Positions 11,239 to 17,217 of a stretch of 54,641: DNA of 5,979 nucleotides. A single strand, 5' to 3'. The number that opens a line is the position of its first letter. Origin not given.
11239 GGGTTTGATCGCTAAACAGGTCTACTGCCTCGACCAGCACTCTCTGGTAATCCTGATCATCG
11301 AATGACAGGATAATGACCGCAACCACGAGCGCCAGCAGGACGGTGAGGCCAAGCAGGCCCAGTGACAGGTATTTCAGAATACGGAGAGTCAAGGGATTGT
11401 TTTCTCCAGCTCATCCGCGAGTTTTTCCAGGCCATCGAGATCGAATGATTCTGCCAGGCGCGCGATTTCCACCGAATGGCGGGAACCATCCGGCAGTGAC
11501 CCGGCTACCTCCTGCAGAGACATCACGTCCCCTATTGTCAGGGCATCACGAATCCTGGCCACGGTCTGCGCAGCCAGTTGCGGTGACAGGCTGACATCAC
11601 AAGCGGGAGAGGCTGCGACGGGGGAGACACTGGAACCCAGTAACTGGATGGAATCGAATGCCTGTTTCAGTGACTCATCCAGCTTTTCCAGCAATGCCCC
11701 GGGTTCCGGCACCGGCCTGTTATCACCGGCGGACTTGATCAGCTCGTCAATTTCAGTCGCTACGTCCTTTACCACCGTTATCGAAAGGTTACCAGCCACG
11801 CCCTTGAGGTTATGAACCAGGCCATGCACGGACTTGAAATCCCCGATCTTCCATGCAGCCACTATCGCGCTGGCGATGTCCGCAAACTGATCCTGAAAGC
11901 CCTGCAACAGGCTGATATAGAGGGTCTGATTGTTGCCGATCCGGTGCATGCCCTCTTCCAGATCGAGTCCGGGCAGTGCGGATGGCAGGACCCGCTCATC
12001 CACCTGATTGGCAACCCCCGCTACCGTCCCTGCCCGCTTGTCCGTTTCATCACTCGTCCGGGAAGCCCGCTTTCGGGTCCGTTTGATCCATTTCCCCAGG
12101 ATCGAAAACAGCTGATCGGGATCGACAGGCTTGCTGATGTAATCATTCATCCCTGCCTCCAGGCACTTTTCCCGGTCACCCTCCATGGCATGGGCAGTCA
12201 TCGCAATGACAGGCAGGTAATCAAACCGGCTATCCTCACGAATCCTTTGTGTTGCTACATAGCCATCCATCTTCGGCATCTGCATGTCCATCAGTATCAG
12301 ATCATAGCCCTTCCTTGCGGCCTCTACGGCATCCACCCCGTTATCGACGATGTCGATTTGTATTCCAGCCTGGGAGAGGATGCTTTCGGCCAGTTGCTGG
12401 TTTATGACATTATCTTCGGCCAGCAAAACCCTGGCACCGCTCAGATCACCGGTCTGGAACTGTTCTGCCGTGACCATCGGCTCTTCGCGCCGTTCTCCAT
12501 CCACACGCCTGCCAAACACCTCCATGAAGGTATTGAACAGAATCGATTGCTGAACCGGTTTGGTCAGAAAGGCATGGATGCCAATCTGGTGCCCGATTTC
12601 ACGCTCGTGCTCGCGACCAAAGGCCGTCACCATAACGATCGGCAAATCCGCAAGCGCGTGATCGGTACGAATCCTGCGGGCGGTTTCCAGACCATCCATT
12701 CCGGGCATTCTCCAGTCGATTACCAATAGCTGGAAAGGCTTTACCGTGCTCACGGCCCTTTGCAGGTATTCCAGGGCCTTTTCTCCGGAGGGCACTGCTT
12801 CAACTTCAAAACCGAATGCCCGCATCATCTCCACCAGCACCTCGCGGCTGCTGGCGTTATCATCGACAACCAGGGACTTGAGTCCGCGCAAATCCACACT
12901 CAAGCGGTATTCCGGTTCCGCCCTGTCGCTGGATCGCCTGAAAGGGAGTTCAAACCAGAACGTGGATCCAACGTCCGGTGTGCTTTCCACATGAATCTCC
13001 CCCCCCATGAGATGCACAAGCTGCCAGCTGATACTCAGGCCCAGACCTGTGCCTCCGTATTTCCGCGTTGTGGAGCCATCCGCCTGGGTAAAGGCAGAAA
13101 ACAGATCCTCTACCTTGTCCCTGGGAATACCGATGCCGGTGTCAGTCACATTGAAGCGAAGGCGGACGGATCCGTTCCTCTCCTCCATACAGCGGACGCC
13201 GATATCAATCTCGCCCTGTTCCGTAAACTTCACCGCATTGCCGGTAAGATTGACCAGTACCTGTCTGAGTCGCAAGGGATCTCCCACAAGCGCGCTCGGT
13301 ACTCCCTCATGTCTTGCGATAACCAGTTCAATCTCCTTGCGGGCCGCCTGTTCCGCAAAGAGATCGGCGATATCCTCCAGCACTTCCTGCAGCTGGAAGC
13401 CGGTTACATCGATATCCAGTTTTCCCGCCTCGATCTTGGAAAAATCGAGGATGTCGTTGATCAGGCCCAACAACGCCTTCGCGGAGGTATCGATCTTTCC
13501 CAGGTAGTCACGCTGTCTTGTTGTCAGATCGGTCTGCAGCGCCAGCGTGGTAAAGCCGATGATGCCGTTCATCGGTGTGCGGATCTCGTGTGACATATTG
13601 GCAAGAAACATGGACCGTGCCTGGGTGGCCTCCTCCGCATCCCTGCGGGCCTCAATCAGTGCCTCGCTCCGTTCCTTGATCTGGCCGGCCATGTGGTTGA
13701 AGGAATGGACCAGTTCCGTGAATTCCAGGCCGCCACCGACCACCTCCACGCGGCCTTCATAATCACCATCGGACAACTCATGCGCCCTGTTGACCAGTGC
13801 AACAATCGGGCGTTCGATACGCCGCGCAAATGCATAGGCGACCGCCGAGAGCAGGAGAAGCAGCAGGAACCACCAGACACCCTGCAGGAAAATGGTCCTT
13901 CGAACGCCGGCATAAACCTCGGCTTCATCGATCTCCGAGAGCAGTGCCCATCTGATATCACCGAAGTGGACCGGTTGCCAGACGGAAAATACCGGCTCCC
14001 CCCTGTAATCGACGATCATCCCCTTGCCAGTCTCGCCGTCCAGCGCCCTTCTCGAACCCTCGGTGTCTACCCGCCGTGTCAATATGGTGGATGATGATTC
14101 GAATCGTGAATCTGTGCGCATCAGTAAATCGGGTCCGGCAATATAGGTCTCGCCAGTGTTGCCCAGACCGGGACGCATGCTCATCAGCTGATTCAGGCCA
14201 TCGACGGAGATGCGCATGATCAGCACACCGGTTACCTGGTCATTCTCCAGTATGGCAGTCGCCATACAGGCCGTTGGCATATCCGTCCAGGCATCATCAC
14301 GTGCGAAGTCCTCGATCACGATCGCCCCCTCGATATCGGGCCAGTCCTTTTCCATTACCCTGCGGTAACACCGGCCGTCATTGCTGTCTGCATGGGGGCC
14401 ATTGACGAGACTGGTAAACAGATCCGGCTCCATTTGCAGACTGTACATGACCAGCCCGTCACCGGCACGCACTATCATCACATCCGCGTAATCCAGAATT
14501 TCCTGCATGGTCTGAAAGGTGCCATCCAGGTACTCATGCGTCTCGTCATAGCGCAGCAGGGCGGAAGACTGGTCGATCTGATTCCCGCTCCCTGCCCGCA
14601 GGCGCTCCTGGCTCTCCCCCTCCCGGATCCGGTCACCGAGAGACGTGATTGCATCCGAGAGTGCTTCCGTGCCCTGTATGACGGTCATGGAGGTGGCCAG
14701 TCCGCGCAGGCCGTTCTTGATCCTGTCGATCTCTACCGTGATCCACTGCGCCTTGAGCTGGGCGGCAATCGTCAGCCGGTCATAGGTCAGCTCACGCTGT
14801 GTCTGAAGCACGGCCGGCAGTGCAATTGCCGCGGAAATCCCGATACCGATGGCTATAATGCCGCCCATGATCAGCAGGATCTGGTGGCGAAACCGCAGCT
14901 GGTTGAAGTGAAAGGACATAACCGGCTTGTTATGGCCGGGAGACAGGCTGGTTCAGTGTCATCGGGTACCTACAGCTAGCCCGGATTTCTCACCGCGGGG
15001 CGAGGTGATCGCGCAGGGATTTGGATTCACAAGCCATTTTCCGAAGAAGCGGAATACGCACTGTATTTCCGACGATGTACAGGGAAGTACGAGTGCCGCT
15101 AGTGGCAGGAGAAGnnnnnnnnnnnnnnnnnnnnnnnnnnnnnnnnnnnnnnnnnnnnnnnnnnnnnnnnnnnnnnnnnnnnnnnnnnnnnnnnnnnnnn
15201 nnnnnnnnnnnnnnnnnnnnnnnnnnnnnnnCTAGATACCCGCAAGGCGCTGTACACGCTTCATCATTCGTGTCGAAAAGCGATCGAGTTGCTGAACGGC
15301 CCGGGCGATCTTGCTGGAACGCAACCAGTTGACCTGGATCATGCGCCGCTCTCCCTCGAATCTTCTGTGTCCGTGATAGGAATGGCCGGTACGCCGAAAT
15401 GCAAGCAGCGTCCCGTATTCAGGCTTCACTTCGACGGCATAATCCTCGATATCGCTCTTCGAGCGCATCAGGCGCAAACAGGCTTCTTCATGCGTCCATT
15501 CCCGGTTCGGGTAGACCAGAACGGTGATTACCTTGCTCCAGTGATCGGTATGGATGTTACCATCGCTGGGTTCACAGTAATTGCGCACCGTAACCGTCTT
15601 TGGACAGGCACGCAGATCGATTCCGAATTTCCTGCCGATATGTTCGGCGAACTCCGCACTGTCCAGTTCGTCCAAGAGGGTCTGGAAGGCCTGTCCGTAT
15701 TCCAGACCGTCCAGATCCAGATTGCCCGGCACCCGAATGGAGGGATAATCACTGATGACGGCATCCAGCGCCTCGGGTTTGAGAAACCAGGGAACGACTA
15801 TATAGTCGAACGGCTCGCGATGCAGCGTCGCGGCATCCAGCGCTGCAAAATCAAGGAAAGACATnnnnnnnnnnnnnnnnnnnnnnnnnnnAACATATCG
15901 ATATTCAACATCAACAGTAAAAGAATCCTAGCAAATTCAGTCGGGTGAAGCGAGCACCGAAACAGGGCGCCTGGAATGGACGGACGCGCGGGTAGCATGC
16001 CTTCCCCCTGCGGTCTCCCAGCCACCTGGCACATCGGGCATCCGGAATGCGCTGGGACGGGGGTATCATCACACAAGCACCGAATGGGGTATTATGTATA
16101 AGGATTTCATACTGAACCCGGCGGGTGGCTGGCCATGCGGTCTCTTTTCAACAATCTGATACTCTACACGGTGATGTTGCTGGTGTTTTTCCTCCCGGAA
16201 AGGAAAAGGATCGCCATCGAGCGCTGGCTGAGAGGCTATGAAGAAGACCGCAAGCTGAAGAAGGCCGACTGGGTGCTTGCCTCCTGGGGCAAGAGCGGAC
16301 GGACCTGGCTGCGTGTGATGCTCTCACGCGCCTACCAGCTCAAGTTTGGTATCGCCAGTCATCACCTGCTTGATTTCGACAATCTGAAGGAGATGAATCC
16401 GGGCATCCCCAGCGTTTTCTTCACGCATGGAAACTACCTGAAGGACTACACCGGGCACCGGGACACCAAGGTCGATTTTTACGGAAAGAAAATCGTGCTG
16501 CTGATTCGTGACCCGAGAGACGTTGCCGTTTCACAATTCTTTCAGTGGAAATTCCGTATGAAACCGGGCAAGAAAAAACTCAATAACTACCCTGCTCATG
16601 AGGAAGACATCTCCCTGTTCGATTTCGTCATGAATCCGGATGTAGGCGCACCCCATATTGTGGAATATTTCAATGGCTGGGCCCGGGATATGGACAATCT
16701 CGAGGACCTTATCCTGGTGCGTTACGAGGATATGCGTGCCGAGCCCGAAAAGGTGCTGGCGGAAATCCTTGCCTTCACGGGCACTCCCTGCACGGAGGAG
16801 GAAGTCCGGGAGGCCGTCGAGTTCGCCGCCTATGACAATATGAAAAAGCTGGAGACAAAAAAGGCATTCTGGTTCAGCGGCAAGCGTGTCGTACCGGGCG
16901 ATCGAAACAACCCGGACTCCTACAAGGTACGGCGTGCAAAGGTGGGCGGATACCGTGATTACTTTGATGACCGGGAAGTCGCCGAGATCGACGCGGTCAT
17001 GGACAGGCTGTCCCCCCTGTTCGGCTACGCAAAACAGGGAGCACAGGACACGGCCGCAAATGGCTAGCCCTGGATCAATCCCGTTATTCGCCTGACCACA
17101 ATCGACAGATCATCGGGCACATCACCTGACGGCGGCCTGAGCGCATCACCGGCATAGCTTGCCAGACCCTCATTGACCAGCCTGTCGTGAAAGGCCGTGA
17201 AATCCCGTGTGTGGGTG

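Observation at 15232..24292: Island with four sulfotransferases plus lipid A-type acyltransferase, two glycosyltransferase-like genes and an oxygenase: candidate multiply sulfated envelope glycolipid pathway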

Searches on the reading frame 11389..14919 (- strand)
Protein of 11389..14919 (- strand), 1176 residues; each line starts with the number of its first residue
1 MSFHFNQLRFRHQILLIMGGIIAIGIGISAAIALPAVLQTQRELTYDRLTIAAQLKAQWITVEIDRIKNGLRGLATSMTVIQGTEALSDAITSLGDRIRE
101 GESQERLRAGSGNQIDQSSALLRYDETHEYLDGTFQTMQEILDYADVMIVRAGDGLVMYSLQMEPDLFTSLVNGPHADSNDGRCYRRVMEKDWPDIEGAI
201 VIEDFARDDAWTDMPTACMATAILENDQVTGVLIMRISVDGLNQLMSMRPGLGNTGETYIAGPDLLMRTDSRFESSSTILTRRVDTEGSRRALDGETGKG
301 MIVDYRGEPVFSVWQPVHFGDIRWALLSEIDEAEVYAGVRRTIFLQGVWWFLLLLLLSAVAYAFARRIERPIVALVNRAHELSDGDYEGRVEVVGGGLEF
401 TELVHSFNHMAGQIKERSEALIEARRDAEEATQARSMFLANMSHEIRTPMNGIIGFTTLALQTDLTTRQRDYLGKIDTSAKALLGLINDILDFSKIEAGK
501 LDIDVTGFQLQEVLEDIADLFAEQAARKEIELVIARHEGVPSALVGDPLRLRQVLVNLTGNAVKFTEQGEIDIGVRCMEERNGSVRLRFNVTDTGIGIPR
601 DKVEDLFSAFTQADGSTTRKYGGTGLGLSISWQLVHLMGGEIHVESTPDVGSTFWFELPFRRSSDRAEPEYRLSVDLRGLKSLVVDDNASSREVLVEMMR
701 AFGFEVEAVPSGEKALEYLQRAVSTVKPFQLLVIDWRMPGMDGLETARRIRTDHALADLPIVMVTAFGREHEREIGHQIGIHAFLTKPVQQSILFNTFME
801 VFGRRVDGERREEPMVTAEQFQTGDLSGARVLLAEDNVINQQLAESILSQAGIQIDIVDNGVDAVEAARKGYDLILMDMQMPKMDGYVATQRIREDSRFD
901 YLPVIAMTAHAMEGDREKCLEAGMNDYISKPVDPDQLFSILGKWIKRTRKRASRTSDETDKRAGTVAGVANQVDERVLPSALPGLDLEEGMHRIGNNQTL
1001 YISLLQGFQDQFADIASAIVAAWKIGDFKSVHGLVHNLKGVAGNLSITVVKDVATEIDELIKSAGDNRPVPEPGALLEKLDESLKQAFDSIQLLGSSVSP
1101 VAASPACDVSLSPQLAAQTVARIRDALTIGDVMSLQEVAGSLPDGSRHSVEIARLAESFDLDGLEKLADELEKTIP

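Call 8: search_protein_families(library=pfam, proteins=[window:11389-14919:-], max_evalue=0.001)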
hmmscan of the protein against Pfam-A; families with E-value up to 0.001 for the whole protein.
window:11389-14919:- (1176 aa): 7 families
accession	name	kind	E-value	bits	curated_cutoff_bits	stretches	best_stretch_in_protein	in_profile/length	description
PF00072.30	Response_reg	-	3.6e-52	175.6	30.2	2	831-940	1-109/111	Response regulator receiver domain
PF02518.31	HATPase_c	-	7.4e-31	107.3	26.4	1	546-661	1-110/111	Histidine kinase-, DNA gyrase B-, and HSP90-like ATPase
PF00512.31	HisKA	-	1.2e-20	73.8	26.9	1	434-499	1-66/66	His Kinase A (phospho-acceptor) domain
PF00672.30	HAMP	-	2.8e-11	44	25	1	364-415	2-52/53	HAMP domain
PF01627.28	Hpt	-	3.7e-08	33.9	24.6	1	1004-1086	2-80/84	Hpt domain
PF23198.2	PDE8A_N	-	1.2e-05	25.7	29.6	0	692-771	23-98/147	PDE8A-like, N-terminal domain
PF02743.24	dCache_1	-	6.3e-05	23.1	45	1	215-328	127-239/240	Cache domain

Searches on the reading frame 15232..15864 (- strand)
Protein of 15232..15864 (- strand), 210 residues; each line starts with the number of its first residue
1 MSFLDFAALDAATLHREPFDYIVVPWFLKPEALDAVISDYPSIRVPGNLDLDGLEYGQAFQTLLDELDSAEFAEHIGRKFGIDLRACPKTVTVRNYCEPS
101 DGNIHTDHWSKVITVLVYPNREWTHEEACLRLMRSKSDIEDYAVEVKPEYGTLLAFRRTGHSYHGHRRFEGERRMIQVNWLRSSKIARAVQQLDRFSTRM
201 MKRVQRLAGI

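Call 3: search_protein_families(library=pfam, proteins=[window:15232-15864:-], max_evalue=0.01)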
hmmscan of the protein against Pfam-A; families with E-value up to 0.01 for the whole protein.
window:15232-15864:- (210 aa): 1 family
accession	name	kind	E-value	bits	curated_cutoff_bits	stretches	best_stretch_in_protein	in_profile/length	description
PF13640.12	2OG-FeII_Oxy_3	-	2.5e-06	28.8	27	1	102-182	12-98/98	2OG-Fe(II) oxygenase superfamily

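Call 4: search_protein_families(library=ncbifam, proteins=[window:15232-15864:-], max_evalue=0.01)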
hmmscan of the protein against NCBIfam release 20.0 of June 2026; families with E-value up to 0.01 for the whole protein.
window:15232-15864:- (210 aa): 1 family
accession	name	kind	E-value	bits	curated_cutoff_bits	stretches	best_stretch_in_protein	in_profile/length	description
NF041706.1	2OG_matur_YhhC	equivalog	0.00044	19.9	150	1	51-174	49-173/182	cyclophane-containing peptide 2OG-Fe(II) oxygenase YhhC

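Call 29: search_solved_structures(query=window:15232-15864:-, max_evalue=1)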
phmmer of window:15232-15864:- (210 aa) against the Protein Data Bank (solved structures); distinct sequences matched with E-value up to 1: 2.
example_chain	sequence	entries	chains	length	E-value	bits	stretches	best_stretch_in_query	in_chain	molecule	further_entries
9blq_A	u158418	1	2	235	2e-10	43.6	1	58-174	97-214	Putative hydroxylase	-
9ei6_A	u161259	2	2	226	0.00054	22.6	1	48-170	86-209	Prolyl 4-hydroxylase alpha subunit domain-containing protein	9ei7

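Call 59: search_solved_structures(query=A3, max_evalue=1, show_alignments=1)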
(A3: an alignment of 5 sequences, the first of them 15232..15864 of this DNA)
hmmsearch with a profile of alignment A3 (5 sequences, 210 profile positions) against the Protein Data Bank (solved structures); distinct sequences matched with E-value up to 1: 16.
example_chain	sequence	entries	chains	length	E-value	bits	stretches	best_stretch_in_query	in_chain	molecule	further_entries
9blq_A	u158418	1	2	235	4e-15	58.8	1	55-180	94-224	Putative hydroxylase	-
9ei6_A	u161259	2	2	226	4.5e-11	45.6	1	48-179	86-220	Prolyl 4-hydroxylase alpha subunit domain-containing protein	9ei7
6q97_t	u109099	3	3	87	0.02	17.3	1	142-199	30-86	30S ribosomal protein S15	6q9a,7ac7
23wi_o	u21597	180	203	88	0.021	17.3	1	142-199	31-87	Small ribosomal subunit protein uS15 | 30S RIBOSOMAL PROTEIN S15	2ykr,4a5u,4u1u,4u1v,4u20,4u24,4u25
11bq_O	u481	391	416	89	0.021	17.3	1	142-199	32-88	Small ribosomal subunit protein uS15 | 30S RIBOSOMAL PROTEIN S15 | 30S ribosomal protein S15 1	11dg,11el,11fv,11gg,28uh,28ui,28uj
4v4v_AO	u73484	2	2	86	0.024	17.1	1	142-199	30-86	30S ribosomal subunit protein S15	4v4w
7nhn_p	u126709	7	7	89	0.069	15.6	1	141-199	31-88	30S ribosomal protein S15 | Small ribosomal subunit protein uS15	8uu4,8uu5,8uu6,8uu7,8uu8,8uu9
4iw3_A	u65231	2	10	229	0.17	14.3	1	107-156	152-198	Putative uncharacterized protein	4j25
3iy8_O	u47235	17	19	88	0.17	14.3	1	142-199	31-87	30S ribosomal protein S15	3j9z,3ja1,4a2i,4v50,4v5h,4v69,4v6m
10fz_O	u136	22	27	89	0.18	14.3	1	142-199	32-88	Small ribosomal subunit protein uS15 | 30S ribosomal protein S15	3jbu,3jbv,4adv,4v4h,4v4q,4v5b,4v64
6nqb_O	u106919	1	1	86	0.2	14.1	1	142-198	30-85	30S ribosomal protein S15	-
6t8m_A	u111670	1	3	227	0.56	12.6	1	109-135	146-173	Prolyl 4-hydroxylase subunit alpha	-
6rp4_A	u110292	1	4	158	0.66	12.4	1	60-106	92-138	Adenosine monophosphate-protein hydrolase SidD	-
9h90_o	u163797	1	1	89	0.73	12.2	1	143-199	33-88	30S ribosomal protein S15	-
5li0_o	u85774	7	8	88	0.82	12.1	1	140-199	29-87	30S ribosomal protein S15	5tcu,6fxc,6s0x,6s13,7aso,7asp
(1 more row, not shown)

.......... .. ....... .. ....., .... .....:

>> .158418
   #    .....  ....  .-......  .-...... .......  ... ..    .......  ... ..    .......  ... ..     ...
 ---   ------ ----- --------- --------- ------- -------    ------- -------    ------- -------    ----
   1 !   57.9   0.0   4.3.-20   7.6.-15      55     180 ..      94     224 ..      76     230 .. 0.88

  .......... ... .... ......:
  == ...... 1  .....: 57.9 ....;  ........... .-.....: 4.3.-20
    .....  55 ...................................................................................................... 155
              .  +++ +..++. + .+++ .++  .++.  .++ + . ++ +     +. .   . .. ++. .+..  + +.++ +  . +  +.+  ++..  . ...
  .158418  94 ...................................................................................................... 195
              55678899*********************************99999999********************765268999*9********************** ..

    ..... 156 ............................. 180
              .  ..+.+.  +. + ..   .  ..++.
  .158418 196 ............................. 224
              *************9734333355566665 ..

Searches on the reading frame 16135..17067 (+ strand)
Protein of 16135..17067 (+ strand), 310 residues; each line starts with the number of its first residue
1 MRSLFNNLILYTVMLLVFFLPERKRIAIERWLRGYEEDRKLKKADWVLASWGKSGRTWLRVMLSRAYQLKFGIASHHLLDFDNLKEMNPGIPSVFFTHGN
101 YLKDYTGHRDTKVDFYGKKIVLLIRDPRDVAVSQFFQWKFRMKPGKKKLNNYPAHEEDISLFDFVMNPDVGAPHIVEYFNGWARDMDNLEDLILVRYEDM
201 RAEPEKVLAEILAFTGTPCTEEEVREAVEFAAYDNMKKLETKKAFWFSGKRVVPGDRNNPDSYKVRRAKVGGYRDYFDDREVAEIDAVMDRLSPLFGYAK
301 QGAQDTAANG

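Call 3: search_protein_families(library=pfam, proteins=[window:16135-17067:+], max_evalue=0.01)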
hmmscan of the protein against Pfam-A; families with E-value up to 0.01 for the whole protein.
window:16135-17067:+ (310 aa): 2 families
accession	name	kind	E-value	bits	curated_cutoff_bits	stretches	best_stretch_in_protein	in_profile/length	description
PF00685.33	Sulfotransfer_1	-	5.2e-26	92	22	1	118-291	91-249/255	Sulfotransferase domain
PF13469.12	Sulfotransfer_3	-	3.2e-07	31.2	27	1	119-220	126-215/216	Sulfotransferase family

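Call 4: search_protein_families(library=ncbifam, proteins=[window:16135-17067:+], max_evalue=0.01)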
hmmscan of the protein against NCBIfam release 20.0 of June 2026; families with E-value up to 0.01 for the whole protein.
window:16135-17067:+ (310 aa): 0 families

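Call 19: search_solved_structures(query=window:16135-17067:+, max_evalue=0.01)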
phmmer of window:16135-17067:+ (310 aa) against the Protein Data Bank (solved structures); distinct sequences matched with E-value up to 0.01: 34.
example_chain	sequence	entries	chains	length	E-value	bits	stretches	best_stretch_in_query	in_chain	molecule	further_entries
9m0l_A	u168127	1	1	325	4e-12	49.3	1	40-291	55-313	Cytosolic sulfotransferase 18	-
5mek_A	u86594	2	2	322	5.1e-12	48.9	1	40-291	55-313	Cytosolic sulfotransferase 18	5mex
1q44_A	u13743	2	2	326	2e-11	47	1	40-290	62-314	Steroid Sulfotransferase | Flavonol sulfotransferase-like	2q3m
8k9y_A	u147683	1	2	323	4.8e-11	45.8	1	41-290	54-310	Cytosolic sulfotransferase 16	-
22ga_A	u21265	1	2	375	2.6e-08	36.8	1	170-292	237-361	Sulfotransferase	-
5x2b_D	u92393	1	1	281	1.8e-07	34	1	41-280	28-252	Sulfotransferase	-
5x2b_F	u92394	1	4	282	1.8e-07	34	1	41-280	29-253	Sulfotransferase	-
5x2b_C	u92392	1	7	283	1.8e-07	34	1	41-280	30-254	Sulfotransferase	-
4ifb_A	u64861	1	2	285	2.4e-07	33.6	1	35-282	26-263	Bile salt sulfotransferase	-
3nib_A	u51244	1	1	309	3.5e-07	33.1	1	46-243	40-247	Teg14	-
3mg9_A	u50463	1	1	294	4.4e-07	32.8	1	46-256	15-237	TEG12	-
1j99_A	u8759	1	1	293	4.4e-07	32.7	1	35-242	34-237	ALCOHOL SULFOTRANSFERASE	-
3f3y_A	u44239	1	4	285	4.9e-07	32.6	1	35-242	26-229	Bile salt sulfotransferase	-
1efh_A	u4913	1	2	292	5e-07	32.6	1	35-243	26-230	HYDROXYSTEROID SULFOTRANSFERASE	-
3mgb_A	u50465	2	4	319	5e-07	32.6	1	46-256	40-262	TEG12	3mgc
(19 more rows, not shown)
